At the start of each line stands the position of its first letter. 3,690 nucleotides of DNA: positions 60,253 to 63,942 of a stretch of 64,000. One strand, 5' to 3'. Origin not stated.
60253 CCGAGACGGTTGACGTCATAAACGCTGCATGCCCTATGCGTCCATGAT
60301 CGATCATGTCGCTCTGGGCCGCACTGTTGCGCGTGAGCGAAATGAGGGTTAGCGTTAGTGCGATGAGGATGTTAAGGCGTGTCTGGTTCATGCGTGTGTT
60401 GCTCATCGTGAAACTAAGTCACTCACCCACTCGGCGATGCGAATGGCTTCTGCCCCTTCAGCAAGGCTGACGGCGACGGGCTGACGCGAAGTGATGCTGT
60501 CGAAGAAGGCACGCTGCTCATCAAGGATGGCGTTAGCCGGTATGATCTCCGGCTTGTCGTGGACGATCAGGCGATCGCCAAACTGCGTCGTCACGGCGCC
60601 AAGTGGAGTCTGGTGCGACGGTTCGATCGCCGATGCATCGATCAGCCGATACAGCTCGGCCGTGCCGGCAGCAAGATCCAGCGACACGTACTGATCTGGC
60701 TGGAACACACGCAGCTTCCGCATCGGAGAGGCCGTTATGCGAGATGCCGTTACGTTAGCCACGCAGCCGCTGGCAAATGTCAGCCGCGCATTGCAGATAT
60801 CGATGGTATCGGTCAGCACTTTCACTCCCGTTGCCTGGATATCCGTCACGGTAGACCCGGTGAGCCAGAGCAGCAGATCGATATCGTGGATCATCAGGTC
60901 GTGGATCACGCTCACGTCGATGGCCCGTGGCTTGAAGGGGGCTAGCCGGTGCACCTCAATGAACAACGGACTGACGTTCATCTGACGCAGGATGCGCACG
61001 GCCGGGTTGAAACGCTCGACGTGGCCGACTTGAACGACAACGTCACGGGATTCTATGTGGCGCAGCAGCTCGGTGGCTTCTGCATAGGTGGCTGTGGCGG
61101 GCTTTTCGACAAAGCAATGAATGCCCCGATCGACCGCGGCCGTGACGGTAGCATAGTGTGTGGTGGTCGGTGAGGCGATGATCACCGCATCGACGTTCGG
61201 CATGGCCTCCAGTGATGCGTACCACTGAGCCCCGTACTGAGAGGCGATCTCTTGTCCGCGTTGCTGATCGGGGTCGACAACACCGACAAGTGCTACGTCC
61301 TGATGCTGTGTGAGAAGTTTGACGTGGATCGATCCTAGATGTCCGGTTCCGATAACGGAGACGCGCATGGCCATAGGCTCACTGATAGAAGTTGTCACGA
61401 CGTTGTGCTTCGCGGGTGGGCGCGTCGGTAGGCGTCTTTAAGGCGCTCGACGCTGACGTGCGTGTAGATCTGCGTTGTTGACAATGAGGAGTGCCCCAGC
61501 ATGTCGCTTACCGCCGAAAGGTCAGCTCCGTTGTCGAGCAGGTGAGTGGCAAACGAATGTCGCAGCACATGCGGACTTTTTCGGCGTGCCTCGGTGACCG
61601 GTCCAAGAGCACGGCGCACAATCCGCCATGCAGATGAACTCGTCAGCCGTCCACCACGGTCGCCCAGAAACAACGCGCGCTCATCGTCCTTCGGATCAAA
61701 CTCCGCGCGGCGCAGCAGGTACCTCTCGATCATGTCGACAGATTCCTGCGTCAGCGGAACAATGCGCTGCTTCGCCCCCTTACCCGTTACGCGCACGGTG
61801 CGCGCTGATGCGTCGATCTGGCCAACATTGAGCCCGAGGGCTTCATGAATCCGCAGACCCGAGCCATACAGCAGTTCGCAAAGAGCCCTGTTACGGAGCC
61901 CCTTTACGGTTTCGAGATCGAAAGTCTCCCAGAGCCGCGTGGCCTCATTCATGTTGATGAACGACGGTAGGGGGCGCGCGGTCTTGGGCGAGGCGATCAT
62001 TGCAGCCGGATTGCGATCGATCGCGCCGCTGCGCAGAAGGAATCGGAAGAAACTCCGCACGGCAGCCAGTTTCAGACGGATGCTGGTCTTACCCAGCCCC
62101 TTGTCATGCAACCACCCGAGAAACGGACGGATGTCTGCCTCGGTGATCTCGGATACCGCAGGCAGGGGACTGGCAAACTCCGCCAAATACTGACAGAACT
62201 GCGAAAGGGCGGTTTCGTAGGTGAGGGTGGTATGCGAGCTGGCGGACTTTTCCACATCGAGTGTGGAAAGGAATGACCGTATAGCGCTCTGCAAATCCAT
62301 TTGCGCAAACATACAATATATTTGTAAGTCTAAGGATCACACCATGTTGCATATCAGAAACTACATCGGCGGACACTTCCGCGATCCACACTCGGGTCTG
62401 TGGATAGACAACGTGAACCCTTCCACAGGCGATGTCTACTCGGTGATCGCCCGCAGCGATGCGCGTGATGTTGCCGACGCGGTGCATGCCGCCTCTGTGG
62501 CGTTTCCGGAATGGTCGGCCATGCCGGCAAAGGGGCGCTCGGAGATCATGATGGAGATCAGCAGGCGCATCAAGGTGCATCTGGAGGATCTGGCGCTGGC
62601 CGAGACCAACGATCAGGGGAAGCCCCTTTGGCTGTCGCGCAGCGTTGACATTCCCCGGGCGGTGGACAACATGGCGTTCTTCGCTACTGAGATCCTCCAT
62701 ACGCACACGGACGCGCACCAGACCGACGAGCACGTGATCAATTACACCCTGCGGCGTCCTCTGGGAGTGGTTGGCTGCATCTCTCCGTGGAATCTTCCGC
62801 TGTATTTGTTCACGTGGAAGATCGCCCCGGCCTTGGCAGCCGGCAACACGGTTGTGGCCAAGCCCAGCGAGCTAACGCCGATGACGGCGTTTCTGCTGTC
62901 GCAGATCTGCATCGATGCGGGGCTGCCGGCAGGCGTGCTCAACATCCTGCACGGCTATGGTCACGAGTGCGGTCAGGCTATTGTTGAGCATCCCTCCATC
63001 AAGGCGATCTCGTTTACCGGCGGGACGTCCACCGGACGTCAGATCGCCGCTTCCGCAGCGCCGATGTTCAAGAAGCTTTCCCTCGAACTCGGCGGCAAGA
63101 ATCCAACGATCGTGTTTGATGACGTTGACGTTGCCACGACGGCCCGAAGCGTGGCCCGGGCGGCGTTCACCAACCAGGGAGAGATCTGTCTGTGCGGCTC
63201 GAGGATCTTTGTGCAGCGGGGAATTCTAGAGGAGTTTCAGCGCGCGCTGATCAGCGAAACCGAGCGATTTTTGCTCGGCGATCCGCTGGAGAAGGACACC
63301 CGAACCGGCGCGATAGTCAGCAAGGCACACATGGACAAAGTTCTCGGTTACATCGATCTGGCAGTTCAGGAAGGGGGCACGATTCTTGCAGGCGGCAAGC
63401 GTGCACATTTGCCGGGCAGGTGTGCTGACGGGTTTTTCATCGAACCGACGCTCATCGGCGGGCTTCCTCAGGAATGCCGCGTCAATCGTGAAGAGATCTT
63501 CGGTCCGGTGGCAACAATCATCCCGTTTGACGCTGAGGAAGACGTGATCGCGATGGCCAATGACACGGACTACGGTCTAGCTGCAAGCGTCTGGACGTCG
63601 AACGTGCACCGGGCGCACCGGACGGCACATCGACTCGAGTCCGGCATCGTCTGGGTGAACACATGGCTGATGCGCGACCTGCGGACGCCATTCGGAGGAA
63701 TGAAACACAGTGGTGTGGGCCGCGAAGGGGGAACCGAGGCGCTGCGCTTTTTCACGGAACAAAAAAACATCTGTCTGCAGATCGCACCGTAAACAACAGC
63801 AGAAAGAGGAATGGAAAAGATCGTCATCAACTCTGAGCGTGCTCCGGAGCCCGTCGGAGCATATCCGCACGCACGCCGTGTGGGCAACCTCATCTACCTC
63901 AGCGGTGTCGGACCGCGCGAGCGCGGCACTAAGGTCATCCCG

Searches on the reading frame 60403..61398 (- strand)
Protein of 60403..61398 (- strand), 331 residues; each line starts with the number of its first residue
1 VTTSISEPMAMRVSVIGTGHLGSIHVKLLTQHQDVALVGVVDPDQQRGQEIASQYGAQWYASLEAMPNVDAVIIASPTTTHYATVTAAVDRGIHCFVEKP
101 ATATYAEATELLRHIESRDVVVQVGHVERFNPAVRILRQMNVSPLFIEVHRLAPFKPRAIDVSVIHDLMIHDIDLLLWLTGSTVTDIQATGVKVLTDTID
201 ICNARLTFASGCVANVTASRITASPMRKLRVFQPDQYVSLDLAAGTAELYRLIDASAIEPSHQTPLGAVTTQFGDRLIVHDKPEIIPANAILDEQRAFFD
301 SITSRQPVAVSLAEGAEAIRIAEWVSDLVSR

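Call 72: search_protein_families(library=pfam, proteins=[window:60403-61398:-])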
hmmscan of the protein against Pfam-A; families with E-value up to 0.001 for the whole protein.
window:60403-61398:- (331 aa): 7 families
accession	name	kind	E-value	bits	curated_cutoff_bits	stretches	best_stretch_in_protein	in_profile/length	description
PF01408.29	GFO_IDH_MocA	-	2.4e-29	102.9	24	1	11-126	1-120/120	Oxidoreductase family, NAD-binding Rossmann fold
PF22725.1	GFO_IDH_MocA_C3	-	9.5e-12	45.4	27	1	161-231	42-116/124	GFO/IDH/MocA C-terminal domain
PF03435.24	Sacchrp_dh_NADP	-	5.6e-06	27.1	25.1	1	13-96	1-96/129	Saccharopine dehydrogenase NADP binding domain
PF02894.22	GFO_IDH_MocA_C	-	6.2e-06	26.6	22.9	0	165-226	43-109/218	Oxidoreductase family, C-terminal alpha/beta domain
PF01118.30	Semialdhyde_dh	-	3.5e-05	24.6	26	1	12-95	1-93/121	Semialdehyde dehydrogenase, NAD binding domain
PF03807.23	F420_oxidored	-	0.00017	22.5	21.6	1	12-88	1-79/94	NADP oxidoreductase coenzyme F420-dependent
PF01488.26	Shikimate_DH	-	0.00018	22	24.3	0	10-81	12-88/138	Shikimate / quinate 5-dehydrogenase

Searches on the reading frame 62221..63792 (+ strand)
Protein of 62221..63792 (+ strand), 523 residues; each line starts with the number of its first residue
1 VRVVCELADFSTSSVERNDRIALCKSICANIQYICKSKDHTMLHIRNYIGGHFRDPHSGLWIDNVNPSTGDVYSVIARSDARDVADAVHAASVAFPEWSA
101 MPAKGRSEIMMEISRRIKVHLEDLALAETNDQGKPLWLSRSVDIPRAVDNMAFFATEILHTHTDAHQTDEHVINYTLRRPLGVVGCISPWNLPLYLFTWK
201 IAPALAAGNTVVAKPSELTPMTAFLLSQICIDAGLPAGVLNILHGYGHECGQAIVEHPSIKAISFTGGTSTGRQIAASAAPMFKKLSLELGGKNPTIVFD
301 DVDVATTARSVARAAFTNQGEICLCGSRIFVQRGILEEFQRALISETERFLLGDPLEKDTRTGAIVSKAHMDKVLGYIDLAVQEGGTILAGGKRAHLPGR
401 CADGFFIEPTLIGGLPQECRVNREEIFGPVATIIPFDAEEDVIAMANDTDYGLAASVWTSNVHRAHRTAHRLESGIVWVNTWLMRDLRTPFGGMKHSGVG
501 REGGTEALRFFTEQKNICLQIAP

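Call 72: search_protein_families(library=pfam, proteins=[window:62221-63792:+])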
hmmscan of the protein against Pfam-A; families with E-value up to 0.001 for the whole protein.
window:62221-63792:+ (523 aa): 1 family
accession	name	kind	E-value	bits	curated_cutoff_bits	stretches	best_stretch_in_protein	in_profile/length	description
PF00171.27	Aldedh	-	9.1e-166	552.4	23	1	60-517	8-461/461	Aldehyde dehydrogenase family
